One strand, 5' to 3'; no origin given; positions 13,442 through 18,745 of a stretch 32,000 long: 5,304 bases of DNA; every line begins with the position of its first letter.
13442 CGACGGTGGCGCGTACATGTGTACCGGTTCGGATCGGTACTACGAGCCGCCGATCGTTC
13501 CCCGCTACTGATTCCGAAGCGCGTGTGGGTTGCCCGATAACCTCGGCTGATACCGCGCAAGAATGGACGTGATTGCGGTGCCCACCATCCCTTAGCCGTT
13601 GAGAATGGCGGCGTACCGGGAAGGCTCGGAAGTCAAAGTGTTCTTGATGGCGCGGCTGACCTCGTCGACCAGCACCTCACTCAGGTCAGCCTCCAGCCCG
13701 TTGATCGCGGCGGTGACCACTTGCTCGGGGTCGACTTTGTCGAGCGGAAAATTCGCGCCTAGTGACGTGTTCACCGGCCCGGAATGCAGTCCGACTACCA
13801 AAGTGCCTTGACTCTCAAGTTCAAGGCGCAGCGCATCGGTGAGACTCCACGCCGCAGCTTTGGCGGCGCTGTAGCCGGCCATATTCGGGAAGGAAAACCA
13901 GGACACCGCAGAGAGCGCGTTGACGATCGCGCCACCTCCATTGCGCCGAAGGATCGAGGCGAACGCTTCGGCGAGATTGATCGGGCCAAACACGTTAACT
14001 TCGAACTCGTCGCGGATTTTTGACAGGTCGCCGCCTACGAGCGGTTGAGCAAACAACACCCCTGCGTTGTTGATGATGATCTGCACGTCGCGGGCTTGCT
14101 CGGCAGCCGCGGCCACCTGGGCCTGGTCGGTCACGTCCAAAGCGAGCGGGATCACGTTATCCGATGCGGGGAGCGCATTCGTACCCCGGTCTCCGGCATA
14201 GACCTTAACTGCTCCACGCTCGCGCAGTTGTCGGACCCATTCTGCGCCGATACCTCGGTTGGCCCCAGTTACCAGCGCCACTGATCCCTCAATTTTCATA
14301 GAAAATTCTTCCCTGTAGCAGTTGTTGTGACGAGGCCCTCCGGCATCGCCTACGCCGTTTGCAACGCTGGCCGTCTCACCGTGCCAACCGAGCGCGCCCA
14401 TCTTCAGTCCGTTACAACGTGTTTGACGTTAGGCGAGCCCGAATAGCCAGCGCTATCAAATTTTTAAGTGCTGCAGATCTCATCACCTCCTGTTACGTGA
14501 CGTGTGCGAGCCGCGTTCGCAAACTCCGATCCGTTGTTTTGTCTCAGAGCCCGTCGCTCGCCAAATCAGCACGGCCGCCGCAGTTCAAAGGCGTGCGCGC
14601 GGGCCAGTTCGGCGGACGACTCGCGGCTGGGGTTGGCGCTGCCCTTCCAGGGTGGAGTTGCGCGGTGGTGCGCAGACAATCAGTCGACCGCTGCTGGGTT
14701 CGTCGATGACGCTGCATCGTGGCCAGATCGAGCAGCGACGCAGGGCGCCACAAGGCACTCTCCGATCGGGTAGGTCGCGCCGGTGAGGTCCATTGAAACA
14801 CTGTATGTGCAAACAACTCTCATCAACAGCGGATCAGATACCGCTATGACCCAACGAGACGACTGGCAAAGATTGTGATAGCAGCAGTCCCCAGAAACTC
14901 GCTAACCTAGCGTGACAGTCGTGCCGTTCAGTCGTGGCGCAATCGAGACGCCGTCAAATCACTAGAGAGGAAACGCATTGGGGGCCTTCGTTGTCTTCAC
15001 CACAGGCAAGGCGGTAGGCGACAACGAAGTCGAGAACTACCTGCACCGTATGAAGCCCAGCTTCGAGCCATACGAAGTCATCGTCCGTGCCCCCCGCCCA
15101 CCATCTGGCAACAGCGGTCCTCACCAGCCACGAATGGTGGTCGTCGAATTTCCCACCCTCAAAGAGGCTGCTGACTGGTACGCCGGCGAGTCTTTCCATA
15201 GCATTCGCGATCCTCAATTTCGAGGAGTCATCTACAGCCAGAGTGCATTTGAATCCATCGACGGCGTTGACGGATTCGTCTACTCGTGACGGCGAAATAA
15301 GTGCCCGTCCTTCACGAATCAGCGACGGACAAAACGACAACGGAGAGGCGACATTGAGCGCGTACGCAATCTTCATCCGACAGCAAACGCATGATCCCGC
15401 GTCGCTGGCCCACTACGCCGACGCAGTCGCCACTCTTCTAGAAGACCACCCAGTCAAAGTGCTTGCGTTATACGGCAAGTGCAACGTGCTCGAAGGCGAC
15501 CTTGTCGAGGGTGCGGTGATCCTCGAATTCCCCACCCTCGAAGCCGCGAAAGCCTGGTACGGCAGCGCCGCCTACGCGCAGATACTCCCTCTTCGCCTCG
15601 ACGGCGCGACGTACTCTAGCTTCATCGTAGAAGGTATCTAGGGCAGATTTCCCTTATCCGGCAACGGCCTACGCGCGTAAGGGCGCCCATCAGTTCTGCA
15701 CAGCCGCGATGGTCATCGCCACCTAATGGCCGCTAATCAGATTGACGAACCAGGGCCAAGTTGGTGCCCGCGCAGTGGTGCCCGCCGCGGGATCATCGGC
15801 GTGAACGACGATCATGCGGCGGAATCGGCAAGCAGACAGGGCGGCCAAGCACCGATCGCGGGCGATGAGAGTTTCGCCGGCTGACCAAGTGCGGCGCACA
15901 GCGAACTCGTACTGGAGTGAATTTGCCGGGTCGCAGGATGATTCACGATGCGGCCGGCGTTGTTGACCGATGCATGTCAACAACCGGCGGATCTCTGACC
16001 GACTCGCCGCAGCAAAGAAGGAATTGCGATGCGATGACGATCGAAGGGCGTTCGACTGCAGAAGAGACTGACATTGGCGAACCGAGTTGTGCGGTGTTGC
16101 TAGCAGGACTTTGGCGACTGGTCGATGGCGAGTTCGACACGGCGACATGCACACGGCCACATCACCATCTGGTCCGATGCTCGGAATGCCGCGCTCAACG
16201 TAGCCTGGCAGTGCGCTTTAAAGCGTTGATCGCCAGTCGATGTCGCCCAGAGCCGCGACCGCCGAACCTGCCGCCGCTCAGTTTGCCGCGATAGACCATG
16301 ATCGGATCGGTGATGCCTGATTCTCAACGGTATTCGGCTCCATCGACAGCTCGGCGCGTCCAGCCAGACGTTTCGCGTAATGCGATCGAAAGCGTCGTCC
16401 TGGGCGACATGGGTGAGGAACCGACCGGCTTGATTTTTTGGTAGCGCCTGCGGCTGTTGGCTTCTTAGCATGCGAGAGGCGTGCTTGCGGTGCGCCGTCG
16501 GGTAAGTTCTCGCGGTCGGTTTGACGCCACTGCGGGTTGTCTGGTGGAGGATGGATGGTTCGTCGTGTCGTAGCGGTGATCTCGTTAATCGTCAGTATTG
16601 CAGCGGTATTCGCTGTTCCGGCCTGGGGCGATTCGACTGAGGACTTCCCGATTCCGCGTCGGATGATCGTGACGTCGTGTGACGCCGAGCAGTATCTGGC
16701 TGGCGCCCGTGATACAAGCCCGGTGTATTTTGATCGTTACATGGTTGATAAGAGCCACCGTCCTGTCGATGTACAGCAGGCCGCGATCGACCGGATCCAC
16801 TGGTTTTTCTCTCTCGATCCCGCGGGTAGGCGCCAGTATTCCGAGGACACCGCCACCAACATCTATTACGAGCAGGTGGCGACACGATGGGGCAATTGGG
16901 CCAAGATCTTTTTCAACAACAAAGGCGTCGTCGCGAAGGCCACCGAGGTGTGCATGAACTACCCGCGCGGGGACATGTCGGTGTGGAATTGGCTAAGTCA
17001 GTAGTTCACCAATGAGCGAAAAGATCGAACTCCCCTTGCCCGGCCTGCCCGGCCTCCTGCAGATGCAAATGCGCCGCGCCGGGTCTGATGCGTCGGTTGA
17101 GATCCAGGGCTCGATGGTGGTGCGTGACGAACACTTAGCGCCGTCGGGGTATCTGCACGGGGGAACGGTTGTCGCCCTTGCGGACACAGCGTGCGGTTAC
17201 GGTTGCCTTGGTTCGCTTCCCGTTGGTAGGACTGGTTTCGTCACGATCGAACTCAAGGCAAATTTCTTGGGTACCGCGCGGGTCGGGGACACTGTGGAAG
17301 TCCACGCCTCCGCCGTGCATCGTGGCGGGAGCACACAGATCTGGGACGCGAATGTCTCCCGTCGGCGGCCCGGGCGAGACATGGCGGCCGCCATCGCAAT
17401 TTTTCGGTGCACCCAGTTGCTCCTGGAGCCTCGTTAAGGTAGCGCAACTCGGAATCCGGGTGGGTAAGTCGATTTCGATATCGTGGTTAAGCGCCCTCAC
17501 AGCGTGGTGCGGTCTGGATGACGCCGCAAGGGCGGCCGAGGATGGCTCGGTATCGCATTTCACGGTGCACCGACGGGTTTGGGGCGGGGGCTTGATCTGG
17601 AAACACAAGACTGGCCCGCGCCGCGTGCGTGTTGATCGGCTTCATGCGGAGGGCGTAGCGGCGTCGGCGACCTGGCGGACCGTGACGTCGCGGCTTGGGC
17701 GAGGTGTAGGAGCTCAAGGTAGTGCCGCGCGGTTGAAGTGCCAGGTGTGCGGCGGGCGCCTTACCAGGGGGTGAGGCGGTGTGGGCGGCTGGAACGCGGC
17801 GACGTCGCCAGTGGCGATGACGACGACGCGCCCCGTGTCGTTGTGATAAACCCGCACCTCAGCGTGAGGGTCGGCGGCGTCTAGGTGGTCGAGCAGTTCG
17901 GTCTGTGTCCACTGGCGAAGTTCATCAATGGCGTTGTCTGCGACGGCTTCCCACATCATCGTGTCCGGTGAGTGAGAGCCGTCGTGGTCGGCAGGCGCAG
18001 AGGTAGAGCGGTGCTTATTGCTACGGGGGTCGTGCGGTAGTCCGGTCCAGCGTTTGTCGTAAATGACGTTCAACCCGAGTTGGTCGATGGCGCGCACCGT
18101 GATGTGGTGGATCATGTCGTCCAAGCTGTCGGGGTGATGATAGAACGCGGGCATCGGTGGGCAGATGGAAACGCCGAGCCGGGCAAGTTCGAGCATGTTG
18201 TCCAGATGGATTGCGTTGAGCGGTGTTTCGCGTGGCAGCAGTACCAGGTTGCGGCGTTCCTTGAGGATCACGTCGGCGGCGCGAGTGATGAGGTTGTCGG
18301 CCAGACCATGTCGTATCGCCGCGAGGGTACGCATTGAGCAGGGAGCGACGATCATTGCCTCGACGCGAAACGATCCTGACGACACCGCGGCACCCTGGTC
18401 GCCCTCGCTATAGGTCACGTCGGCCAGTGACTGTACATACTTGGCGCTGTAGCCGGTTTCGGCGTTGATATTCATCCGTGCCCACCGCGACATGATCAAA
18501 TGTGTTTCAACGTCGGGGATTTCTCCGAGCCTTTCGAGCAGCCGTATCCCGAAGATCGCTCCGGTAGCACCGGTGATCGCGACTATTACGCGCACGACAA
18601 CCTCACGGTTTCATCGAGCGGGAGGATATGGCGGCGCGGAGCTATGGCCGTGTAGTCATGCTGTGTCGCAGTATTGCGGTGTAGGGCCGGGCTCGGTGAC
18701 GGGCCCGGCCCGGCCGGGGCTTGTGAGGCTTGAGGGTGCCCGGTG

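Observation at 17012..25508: Candidate new carboxylic-acid processing module: Fdc1-like UbiD + UbiX + MDR reductase + carboxylic acid reductase (+ PaaI thioesterase)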

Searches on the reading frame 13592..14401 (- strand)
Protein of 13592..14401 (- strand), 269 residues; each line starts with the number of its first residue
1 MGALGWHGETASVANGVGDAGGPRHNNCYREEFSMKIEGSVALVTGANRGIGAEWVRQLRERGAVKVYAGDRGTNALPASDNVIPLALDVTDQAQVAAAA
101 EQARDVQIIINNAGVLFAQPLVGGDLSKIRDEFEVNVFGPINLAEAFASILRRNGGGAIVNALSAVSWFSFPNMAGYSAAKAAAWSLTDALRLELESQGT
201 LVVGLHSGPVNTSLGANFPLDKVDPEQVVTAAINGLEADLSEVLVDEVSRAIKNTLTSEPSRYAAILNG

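Call 4: search_protein_families(library=ncbifam, proteins=[window:13592-14401:-], max_evalue=0.00001)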
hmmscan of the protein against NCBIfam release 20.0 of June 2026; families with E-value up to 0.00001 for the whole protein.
window:13592-14401:- (269 aa): 186 families (the best 25 are shown)
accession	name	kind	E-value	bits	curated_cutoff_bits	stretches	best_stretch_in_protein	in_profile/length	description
NF006119.0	PRK08264.1-5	subfamily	1.6e-81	273.2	249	1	35-262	2-226/233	SDR family oxidoreductase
NF006117.0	PRK08264.1-3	equivalog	8.4e-74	248.1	299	1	35-263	1-229/234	SDR family oxidoreductase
NF006118.0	PRK08264.1-4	subfamily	3.1e-71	239.7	279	1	35-263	1-234/244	SDR family oxidoreductase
NF006120.0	PRK08264.1-6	subfamily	4.1e-55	187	274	1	34-256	2-232/246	SDR family oxidoreductase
NF006115.0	PRK08264.1-1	equivalog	3.1e-54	183.9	454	1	35-264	1-231/237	SDR family oxidoreductase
NF006116.0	PRK08264.1-2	equivalog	3.3e-52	177.4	459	1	41-258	8-223/235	SDR family oxidoreductase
NF005878.0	PRK07825.1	subfamily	4.4e-34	118.1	287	1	34-263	4-244/278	short chain dehydrogenase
NF005559.1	PRK07231.1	subfamily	6.2e-27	94.7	215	1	37-226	2-201/249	glucose 1-dehydrogenase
NF006114.0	PRK08263.1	subfamily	1.9e-26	93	290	1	41-215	5-187/280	short chain dehydrogenase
NF004826.0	PRK06182.1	subfamily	2.9e-26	92.4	305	1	40-260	5-224/274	oxidoreductase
NF004284.0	PRK05693.1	equivalog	6.2e-26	91.6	326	1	41-217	3-183/274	SDR family oxidoreductase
NF004526.0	PRK05872.1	subfamily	1.2e-25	90.2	276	1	34-214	5-194/297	short-chain dehydrogenase/reductase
NF006073.0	PRK08219.1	equivalog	2.1e-25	89.8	218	1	40-214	4-178/227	SDR family oxidoreductase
NF004823.0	PRK06179.1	subfamily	6.5e-25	88.1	310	1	38-220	4-189/271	oxidoreductase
NF006123.0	PRK08267.1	equivalog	5.4e-24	84.8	261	1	43-239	6-211/261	SDR family oxidoreductase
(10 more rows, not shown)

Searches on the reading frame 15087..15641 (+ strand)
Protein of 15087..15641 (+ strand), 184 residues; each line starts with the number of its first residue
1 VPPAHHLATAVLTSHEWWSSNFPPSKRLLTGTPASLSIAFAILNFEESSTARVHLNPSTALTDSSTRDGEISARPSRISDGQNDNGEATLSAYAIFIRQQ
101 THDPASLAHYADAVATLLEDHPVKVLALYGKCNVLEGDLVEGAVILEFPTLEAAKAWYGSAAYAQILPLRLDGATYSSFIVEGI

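Call 3: search_protein_families(library=pfam, proteins=[window:15087-15641:+], max_evalue=0.01)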
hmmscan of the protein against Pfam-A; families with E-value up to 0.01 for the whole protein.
window:15087-15641:+ (184 aa): 1 family
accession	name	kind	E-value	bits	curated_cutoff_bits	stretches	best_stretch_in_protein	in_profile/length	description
PF07045.17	DUF1330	-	7.5e-20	71.5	23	1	91-184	1-94/94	Domain of unknown function (DUF1330)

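Call 4: search_protein_families(library=ncbifam, proteins=[window:15087-15641:+], max_evalue=0.00001)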
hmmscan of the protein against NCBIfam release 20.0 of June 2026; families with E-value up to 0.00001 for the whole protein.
window:15087-15641:+ (184 aa): 0 families

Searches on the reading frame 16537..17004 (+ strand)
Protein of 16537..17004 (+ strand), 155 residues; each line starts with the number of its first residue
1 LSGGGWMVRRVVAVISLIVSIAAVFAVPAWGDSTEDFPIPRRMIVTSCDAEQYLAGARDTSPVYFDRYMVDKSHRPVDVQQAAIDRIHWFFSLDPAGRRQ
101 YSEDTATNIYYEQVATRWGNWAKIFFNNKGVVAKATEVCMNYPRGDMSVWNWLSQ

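Call 3: search_protein_families(library=pfam, proteins=[window:16537-17004:+], max_evalue=0.01)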
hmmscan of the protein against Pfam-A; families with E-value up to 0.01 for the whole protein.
window:16537-17004:+ (155 aa): 1 family
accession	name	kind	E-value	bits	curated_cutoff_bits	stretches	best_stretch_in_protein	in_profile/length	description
PF16877.10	DUF5078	-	5.6e-61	204.6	27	1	34-152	1-118/118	Domain of unknown function (DUF5078)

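Call 4: search_protein_families(library=ncbifam, proteins=[window:16537-17004:+], max_evalue=0.00001)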
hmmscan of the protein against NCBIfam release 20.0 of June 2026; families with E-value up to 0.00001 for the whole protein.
window:16537-17004:+ (155 aa): 0 families

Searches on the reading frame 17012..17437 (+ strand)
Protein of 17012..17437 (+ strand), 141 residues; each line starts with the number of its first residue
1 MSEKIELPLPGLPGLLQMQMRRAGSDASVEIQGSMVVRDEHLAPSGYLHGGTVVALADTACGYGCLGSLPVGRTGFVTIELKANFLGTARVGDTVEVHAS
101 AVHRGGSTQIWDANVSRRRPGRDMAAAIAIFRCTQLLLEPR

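Call 3: search_protein_families(library=pfam, proteins=[window:17012-17437:+], max_evalue=0.01)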
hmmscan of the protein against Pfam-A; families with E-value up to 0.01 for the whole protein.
window:17012-17437:+ (141 aa): 2 families
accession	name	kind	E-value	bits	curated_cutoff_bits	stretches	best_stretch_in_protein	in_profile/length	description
PF03061.28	4HBT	-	6.5e-17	62.1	20.6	1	46-118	2-73/79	Thioesterase superfamily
PF13622.12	4HBT_3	-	4.1e-05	24.2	24.3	1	46-131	9-82/83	Acyl-CoA thioesterase N-terminal domain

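Call 4: search_protein_families(library=ncbifam, proteins=[window:17012-17437:+], max_evalue=0.00001)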
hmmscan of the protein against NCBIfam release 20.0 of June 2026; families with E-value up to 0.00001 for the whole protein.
window:17012-17437:+ (141 aa): 4 families
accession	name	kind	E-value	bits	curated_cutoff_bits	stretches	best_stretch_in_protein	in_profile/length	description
TIGR00369.1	unchar_dom_1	domain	9.3e-15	54.7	36.6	1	30-117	17-102/117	hotdog fold thioesterase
NF047425.1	MenI_Listeria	exception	1.9e-13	50.2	185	1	33-134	21-115/122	1,4-dihydroxy-2-naphthoyl-CoA hydrolase MenI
TIGR02286.1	PaaD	equivalog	5.1e-10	39.6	118.9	1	32-119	17-100/114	hydroxyphenylacetyl-CoA thioesterase PaaI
NF007631.0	PRK10293.1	equivalog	5.3e-08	32.6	226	1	13-117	21-120/136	1,4-dihydroxy-2-naphthoyl-CoA hydrolase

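Call 65: search_solved_structures(query=window:17012-17437:+, max_evalue=0.001)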
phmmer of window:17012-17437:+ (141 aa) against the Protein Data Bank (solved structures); distinct sequences matched with E-value up to 0.001: 20.
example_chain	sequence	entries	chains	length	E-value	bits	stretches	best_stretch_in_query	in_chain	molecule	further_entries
4ybv_A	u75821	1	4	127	2e-13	53.8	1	34-117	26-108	Uncharacterized protein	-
4m20_A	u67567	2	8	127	1e-12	51.5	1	34-117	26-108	Uncharacterized protein | thioesterase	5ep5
4qdb_A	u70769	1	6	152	5e-07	33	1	31-117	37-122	Thioesterase PA1618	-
3e1e_A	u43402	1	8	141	8.4e-07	32.3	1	44-128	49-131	Thioesterase family protein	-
1sc0_A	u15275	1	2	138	1.9e-06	31.1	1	31-116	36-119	Hypothetical protein HI1161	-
2b6e_A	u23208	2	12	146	2.1e-06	31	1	31-116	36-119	Hypothetical UPF0152 protein HI1161 | Putative esterase HI1161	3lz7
4qd7_A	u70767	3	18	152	2.3e-06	30.9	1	31-117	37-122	Thioesterase PA1618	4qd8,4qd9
3lbb_A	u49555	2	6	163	2.9e-06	30.6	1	37-120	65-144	Putative uncharacterized protein smu.793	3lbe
4qda_A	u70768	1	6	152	6.3e-06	29.5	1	31-117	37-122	Thioesterase PA1618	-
1sbk_A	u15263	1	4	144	2.2e-05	27.7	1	12-117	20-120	Hypothetical protein ydiI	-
4k49_C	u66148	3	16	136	2.2e-05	27.7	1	12-116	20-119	Esterase YdiI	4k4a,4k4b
1vh5_A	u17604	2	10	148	2.6e-05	27.5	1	12-117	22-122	Hypothetical protein ydiI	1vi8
4i82_A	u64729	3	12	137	0.00012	25.3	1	41-128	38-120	Putative uncharacterized protein | Hypothetical Thioesterase Protein SP_1851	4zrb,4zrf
4k02_A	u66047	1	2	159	0.00015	25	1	30-129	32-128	1,4-dihydroxy-2-naphthoyl-CoA thioesterase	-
1psu_A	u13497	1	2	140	0.00023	24.4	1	39-118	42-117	Phenylacetic acid degradation protein PaaI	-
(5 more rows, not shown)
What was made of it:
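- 17012..17437 (+): Hotdog (4HBT) thioesterase. Its membership of the module is doubtful. Family matches are in calls 3, 4 and 65.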

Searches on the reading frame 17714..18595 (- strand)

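Call 3: search_protein_families(library=pfam, proteins=[window:17714-18595:-], max_evalue=0.01)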
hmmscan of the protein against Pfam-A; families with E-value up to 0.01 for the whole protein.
window:17714-18595:- (293 aa): 1 family
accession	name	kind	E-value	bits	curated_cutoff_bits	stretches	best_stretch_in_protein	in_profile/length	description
PF02441.25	Flavoprotein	-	3.9e-43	147.3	22.7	1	1-164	1-145/162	Flavoprotein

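Call 4: search_protein_families(library=ncbifam, proteins=[window:17714-18595:-], max_evalue=0.00001)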
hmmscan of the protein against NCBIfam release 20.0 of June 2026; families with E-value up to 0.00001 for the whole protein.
window:17714-18595:- (293 aa): 4 families
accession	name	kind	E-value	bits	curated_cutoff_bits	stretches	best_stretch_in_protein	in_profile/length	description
NF041218.1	BagM_FevK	exception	8.1e-89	296.6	420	1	1-203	1-203/215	bagremycin/ferroverdin biosynthesis UbiX family decarboxylase BagM/FevK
NF041206.1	VdcB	exception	8.4e-84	279.8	290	1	2-185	1-184/184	non-oxidative hydroxyarylic acid decarboxylases subunit B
TIGR00421.1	ubiX_pad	subfamily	1e-74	250.2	108.9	1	2-183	1-181/181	UbiX family flavin prenyltransferase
NF004685.0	PRK06029.1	subfamily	1.4e-74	250.3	188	1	1-185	2-186/187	UbiX family flavin prenyltransferase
